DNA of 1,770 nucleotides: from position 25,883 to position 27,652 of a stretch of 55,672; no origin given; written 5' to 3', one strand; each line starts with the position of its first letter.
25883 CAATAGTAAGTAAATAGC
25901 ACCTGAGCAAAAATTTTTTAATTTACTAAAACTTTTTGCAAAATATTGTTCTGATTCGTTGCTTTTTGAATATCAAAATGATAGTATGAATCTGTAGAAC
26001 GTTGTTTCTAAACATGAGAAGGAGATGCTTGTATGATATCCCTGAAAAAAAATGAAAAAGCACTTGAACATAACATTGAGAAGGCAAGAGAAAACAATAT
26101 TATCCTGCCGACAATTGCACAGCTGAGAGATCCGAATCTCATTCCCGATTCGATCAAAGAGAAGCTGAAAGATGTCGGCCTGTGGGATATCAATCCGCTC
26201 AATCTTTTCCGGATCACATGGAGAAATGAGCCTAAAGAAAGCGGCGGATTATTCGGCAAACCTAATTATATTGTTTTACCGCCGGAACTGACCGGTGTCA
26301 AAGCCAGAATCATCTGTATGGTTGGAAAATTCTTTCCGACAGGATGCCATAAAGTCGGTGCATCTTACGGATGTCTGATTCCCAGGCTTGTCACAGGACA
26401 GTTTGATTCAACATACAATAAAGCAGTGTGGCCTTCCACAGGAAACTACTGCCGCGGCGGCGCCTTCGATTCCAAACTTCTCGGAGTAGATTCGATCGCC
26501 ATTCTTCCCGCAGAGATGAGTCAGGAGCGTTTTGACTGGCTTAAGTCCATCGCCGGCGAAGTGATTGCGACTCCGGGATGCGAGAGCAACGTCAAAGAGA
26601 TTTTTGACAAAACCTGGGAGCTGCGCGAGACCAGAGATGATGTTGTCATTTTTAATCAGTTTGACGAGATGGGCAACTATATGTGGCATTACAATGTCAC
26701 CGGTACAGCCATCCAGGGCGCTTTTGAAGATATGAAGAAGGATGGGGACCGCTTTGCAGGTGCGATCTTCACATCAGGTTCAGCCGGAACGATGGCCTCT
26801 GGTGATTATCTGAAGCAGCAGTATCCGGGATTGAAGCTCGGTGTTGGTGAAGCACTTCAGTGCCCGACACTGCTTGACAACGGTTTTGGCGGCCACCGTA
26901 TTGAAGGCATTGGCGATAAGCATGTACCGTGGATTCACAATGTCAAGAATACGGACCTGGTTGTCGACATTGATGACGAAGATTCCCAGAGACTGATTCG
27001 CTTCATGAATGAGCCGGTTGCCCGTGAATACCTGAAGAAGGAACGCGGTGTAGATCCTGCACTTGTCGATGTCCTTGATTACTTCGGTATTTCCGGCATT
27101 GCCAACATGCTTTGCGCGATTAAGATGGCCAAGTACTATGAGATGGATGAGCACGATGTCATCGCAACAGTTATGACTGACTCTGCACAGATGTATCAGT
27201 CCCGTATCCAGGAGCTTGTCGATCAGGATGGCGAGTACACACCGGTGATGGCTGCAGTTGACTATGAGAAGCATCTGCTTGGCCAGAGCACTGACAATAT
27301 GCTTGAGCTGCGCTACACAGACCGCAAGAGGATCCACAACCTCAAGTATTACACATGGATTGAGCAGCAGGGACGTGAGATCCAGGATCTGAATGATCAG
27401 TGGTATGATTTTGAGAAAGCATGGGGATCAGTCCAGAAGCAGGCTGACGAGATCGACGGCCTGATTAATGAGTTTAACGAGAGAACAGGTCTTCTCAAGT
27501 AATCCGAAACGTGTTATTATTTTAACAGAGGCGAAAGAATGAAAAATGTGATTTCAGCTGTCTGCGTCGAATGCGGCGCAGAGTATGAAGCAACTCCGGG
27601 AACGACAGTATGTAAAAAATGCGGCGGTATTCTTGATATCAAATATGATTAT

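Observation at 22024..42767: Purine/urate-type anaerobic catabolic island with non-canonical composition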

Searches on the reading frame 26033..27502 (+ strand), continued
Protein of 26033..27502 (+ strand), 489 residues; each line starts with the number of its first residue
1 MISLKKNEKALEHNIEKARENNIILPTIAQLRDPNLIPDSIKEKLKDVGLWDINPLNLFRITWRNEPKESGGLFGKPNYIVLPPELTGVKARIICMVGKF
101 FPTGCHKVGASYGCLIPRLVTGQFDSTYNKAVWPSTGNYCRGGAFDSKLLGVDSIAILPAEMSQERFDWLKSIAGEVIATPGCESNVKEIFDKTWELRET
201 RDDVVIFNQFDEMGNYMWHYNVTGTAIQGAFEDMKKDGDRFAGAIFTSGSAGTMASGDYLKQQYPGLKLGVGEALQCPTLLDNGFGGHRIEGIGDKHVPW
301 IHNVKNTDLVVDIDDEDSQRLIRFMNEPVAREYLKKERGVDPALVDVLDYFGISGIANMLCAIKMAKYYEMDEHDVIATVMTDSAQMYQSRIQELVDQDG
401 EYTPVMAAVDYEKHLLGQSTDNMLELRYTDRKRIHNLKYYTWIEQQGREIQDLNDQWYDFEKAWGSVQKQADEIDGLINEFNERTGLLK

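Call 79: search_protein_families(library=ncbifam, proteins=[L041:5062-6264:+, L041:6276-7211:+, L047:13750-14841:+, L047:7476-8690:+, L052:8709-9653:+, L052:11477-12430:+, L074:9768-10703:+, L022:11669-12562:+, L022:12587-13978:+, L022:14000-14377:+], max_evalue=1e-8)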
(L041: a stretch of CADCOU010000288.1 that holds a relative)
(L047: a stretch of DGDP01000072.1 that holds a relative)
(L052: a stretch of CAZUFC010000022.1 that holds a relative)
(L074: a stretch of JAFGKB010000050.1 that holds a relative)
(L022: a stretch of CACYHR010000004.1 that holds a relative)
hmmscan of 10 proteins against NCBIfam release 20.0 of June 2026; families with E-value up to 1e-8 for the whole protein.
L041:5062-6264:+ (400 aa): 25 families
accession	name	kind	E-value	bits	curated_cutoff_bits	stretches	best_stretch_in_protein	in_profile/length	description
TIGR03528.1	2_3_DAP_am_ly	equivalog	2.3e-169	563.2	532.25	1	9-396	5-396/396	diaminopropionate ammonia-lyase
NF006058.0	PRK08206.1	equivalog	6.3e-163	542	276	1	4-397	4-397/402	diaminopropionate ammonia-lyase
TIGR01747.1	diampropi_NH3ly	subfamily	1.8e-159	530.6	274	1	23-395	1-376/376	diaminopropionate ammonia-lyase family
TIGR01124.1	ilvA_2Cterm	equivalog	4.6e-24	84.9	411.3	1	111-328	60-264/499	threonine ammonia-lyase, biosynthetic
NF006674.0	PRK09224.1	subfamily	9.6e-23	80.6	577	1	115-328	72-272/508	threonine ammonia-lyase IlvA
NF006390.0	PRK08639.1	equivalog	2e-22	79.8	421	1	110-328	67-275/418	threonine ammonia-lyase IlvA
TIGR01127.1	ilvA_1Cterm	equivalog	9.2e-19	67.7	378.75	1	117-353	49-267/380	threonine ammonia-lyase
NF006094.0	PRK08246.1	subfamily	3.5e-17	62.8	331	1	115-328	67-263/310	serine/threonine dehydratase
NF004771.0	PRK06110.1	equivalog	9e-17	61.2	317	1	114-350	68-285/323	threonine dehydratase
TIGR02079.1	THD1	equivalog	1.1e-16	60.7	440.55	1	110-325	58-264/410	threonine ammonia-lyase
NF002823.0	PRK02991.1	equivalog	5.8e-16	58.3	246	1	52-331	93-378/444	D-serine ammonia-lyase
NF009130.0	PRK12483.1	subfamily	5.8e-16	58.2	801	1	117-283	86-240/521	threonine ammonia-lyase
NF004996.0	PRK06381.1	equivalog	2.2e-14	53.2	266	1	114-278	61-223/319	threonine synthase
NF005292.0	PRK06815.1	equivalog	3.2e-14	52.7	371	1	118-329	71-269/320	threonine/serine dehydratase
TIGR02035.1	D_Ser_am_lyase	equivalog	6.8e-13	48.2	368.25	1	59-347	92-383/431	D-serine ammonia-lyase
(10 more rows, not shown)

L041:6276-7211:+ (311 aa): 5 families
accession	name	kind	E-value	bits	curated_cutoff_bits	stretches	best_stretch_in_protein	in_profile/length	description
TIGR00186.1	rRNA_methyl_3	equivalog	1.5e-24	86.8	160.15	2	62-188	50-152/240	23S rRNA (guanosine(2251)-2'-O)-methyltransferase RlmB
NF000477.1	NshR_TsnR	equivalog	1.7e-13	50.6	425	0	128-185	115-173/266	NshR/TsnR family 23S rRNA methyltransferase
NF008295.0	PRK11081.1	equivalog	8.7e-13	48.3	227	1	223-300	84-159/230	tRNA (guanosine(18)-2'-O)-methyltransferase TrmH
NF008386.0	PRK11181.1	equivalog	4.1e-11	42.6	366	0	131-185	97-151/244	23S rRNA (guanosine(2251)-2'-O)-methyltransferase RlmB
NF008117.0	PRK10864.1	equivalog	7.8e-09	35.2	267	0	110-161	174-228/344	tRNA/rRNA methyltransferase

L047:13750-14841:+ (363 aa): 24 families
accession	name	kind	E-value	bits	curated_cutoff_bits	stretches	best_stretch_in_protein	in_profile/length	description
TIGR01037.2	pyrD_sub1_fam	subfamily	1.6e-59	201.5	270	1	4-291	1-298/300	dihydroorotate dehydrogenase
NF005574.0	PRK07259.1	equivalog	1.9e-57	194.5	269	1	2-292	3-302/304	dihydroorotate dehydrogenase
NF006183.0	PRK08318.1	equivalog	3.4e-57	194.1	335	1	1-362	1-397/422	NAD-dependent dihydropyrimidine dehydrogenase subunit PreA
NF041011.1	dihydoor_dh_Arch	equivalog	3.1e-39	134.8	330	1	6-292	1-287/289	dihydroorotate dehydrogenase PyrD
NF002702.0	PRK02506.1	equivalog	7.9e-32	110.6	301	1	138-290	151-307/313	dihydroorotate oxidase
NF005741.0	PRK07565.1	subfamily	2e-29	102.7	303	1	1-297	1-311/335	dihydroorotate dehydrogenase-like protein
NF003652.0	PRK05286.2-5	equivalog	2.5e-21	76.3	267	1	130-284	197-351/353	quinone-dependent dihydroorotate dehydrogenase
NF003645.0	PRK05286.1-2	equivalog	1.5e-20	73.4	366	1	131-296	190-358/359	quinone-dependent dihydroorotate dehydrogenase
TIGR01036.1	pyrD_sub2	equivalog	6.9e-20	71.1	200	1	129-290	193-352/356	dihydroorotate dehydrogenase (quinone)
NF003648.0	PRK05286.2-1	equivalog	1.3e-17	63.7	433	1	131-292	196-355/360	quinone-dependent dihydroorotate dehydrogenase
NF003650.0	PRK05286.2-3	equivalog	4.4e-17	62.1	477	1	142-292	233-388/393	quinone-dependent dihydroorotate dehydrogenase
NF003649.0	PRK05286.2-2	equivalog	3.3e-15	55.9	505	1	3-291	49-348/351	quinone-dependent dihydroorotate dehydrogenase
NF003651.0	PRK05286.2-4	equivalog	2.8e-14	52.5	448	1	130-292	209-375/377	quinone-dependent dihydroorotate dehydrogenase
NF003646.0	PRK05286.1-4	equivalog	3.4e-14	52.4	457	1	141-272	206-335/341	quinone-dependent dihydroorotate dehydrogenase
NF003644.0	PRK05286.1-1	equivalog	1.2e-13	50.9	418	1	145-271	210-334/336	quinone-dependent dihydroorotate dehydrogenase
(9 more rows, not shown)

L047:7476-8690:+ (404 aa): 32 families (the best 25 are shown)
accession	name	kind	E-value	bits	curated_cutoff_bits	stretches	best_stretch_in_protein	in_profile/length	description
NF009555.0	PRK13004.1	equivalog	1.2e-107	360.3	321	1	14-402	13-397/399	YgeY family selenium metabolism-linked hydrolase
TIGR03526.1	selenium_YgeY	hypoth_equivalog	2.5e-70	237.3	321.5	1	15-401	12-394/395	YgeY family selenium metabolism-linked hydrolase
TIGR01910.1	DapE-ArgE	subfamily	2.1e-46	158.9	217.6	1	20-390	2-371/373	ArgE/DapE family deacylase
NF006399.0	PRK08651.1-2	equivalog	3.7e-36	125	381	1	16-390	4-394/405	succinyl-diaminopimelate desuccinylase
NF006365.0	PRK08588.1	subfamily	1e-33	117.2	289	1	14-284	5-279/383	succinyl-diaminopimelate desuccinylase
NF005373.0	PRK06915.1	equivalog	1.1e-31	110.3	428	1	57-220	78-241/422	peptidase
NF003367.0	PRK04443.1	equivalog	1.8e-30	106.4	363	1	14-222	5-193/349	[LysW]-lysine hydrolase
NF006400.0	PRK08651.1-3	equivalog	1.6e-28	99.7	374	1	71-399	82-405/410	succinyl-diaminopimelate desuccinylase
NF009557.0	PRK13009.1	equivalog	2e-28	99.6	284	1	17-401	4-375/377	succinyl-diaminopimelate desuccinylase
NF006403.0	PRK08652.1-1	equivalog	5.9e-26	91.3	427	1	17-397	8-347/354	acetylornithine deacetylase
NF005306.0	PRK06837.1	subfamily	3e-24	85.6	376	1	57-220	81-245/427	ArgE/DapE family deacylase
NF006404.0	PRK08652.1-2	equivalog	4.1e-24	85.1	348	1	20-391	5-319/332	acetylornithine deacetylase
TIGR01892.1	AcOrn-deacetyl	equivalog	7.7e-24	84.4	297.7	1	22-390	3-358/365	acetylornithine deacetylase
NF005710.0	PRK07522.1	subfamily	1.4e-23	83.7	412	1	14-391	6-379/391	acetylornithine deacetylase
NF009558.0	PRK13013.1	equivalog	3.1e-23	82.1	428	1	61-224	75-242/429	acetylornithine deacetylase/succinyl-diaminopimelate desuccinylase family protein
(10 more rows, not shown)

L052:8709-9653:+ (314 aa): 0 families

L052:11477-12430:+ (317 aa): 15 families
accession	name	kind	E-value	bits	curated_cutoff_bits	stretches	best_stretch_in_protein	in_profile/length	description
TIGR00670.1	asp_carb_tr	equivalog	3.7e-73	246.3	236.95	1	7-313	1-303/304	aspartate carbamoyltransferase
NF002032.1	PRK00856.1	equivalog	6.7e-66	222.5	263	1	7-312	1-296/297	aspartate carbamoyltransferase catalytic subunit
NF006046.0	PRK08192.1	equivalog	2.1e-56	191.6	512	1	1-315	1-319/339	aspartate carbamoyltransferase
NF008853.0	PRK11891.1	equivalog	7.2e-52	176.4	560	1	8-315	90-400/430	aspartate carbamoyltransferase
NF001986.0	PRK00779.1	subfamily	2.4e-43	148.4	306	1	6-314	5-305/307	ornithine carbamoyltransferase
TIGR00658.1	orni_carb_tr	equivalog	3.3e-43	148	280.85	1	7-313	1-303/304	ornithine carbamoyltransferase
TIGR04384.1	putr_carbamoyl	exception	2.5e-31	109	500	1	11-312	4-306/330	putrescine carbamoyltransferase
NF003286.0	PRK04284.1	subfamily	3e-25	89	515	1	6-288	6-286/332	ornithine carbamoyltransferase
NF010387.0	PRK13814.1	equivalog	2e-22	79.5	660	1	15-313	14-303/310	aspartate carbamoyltransferase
NF011380.0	PRK14805.1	equivalog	3e-18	65.9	421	1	8-313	3-300/302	ornithine carbamoyltransferase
NF002470.0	PRK01713.1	equivalog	1.2e-17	64.4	545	1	39-295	40-294/334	ornithine carbamoyltransferase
NF009213.0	PRK12562.1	subfamily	2.7e-14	53.3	559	1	4-280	4-279/334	ornithine carbamoyltransferase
NF009916.0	PRK13376.1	equivalog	2e-13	49.7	800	1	2-317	3-337/525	bifunctional aspartate carbamoyltransferase catalytic subunit/aspartate carbamoyltransferase regulatory subunit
NF003384.0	PRK04523.1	equivalog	1.5e-11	44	288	1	33-232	26-253/336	N-acetylornithine carbamoyltransferase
NF011379.0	PRK14804.1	equivalog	1.1e-10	41.2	373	1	43-278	41-272/311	ornithine carbamoyltransferase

L074:9768-10703:+ (311 aa): 5 families
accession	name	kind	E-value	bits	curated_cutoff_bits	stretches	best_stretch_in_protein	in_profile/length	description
NF047588.1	GlcsyltransPgfSStrep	equivalog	1.7e-74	250.8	500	1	6-305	2-304/308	glycosyltransferase PgfS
NF007986.1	PRK10714.1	equivalog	2.8e-55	187.6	529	1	6-307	7-312/316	undecaprenyl-phosphate 4-deoxy-4-formamido-L-arabinose transferase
TIGR03937.1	PgaC_IcaA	equivalog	9.7e-13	47.8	422.3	1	4-99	44-135/407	poly-beta-1,6-N-acetyl-D-glucosamine synthase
NF007482.0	PRK10073.1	equivalog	2.8e-11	43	423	1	2-109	3-105/334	glycosyltransferase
NF047683.1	TeichurnBiosyTuaG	equivalog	1.2e-09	38.2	400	1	3-101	4-98/252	teichuronic acid biosynthesis protein TuaG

L022:11669-12562:+ (297 aa): 1 family
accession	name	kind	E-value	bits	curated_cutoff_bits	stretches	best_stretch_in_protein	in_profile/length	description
TIGR03309.1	matur_yqeB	equivalog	1.1e-109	365.9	220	1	31-286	1-256/256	selenium-dependent molybdenum cofactor biosynthesis protein YqeB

L022:12587-13978:+ (463 aa): 6 families
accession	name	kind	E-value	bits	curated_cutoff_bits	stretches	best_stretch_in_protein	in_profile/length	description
TIGR03172.2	TIGR03172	equivalog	9e-45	153.1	73.05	2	123-245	73-196/209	selenium cofactor biosynthesis protein YqeC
TIGR03310.1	matur_MocA_YgfJ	equivalog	9.3e-28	97.5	186.45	1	275-459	2-187/188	molybdenum cofactor cytidylyltransferase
TIGR03202.1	pucB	equivalog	4e-13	49.5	235.05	1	336-456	70-191/192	xanthine dehydrogenase accessory protein PucB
NF045782.1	NicBOxredNboR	equivalog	2.1e-12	47.1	260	1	271-459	7-204/206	nicotine blue oxidoreductase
NF045665.1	NTPtran_DVU1551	equivalog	7.8e-12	44.9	315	1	274-461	2-190/359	DVU_1551 family NTP transferase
NF001457.0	PRK00317.1-3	equivalog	8.5e-10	38.5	164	1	273-407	2-133/200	molybdenum cofactor guanylyltransferase MobA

L022:14000-14377:+ (125 aa): 2 families
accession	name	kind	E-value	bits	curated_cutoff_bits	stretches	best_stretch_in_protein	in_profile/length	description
TIGR00637.1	ModE_repress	subfamily_domain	5.7e-19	68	98.5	1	30-118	3-91/100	ModE molybdate transport repressor domain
NF007957.0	PRK10676.1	equivalog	2.3e-11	43.3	369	1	34-106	22-94/263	molybdenum-dependent transcriptional regulator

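Call 89: search_protein_representatives(protein=window:26033-27502:+)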
Query: 489 residues. Proteins with E-value up to 0.001 (for the whole library): 2402; up to 1e-10: 1263; up to 1e-30: 335. The best 150 are listed.
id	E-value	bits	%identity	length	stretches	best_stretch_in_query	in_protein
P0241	9.8e-194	660.9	59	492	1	11-488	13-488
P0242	5.7e-157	539.7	81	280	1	1-279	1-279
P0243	1.2e-147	508.9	64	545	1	153-489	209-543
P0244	2.2e-144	498.2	71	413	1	1-298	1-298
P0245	9.3e-135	466.4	48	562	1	9-482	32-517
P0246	3.1e-130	451.5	44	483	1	11-488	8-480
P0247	7.1e-129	447.0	70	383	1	2-276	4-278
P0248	7.0e-123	427.2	65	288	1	205-489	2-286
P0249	1.2e-121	423.1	54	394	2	12-256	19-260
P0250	7.1e-117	407.4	59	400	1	42-349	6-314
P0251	7.4e-117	407.3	53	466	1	3-337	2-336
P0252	1.6e-116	406.2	69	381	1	1-252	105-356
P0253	8.6e-116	403.8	44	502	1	14-487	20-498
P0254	3.4e-113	395.3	65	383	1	225-489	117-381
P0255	5.3e-110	384.7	55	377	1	135-460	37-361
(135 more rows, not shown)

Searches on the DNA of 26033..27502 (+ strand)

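Call 71: search_rna_families(sources=[L025, L053, L001, L008, L052, L022, L045], threshold=gathering)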
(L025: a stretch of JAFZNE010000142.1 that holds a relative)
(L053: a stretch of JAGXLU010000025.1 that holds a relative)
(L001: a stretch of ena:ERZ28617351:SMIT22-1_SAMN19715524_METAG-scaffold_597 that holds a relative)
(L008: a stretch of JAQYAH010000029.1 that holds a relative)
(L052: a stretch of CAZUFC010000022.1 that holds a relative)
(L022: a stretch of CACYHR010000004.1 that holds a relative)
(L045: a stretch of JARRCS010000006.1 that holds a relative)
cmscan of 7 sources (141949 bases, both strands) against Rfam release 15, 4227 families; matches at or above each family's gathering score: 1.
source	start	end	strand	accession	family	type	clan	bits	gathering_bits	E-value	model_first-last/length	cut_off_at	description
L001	18236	18453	-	RF00230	T-box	Cis-reg; leader;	-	100.6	93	1.2e-20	1-219/219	no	T-box leader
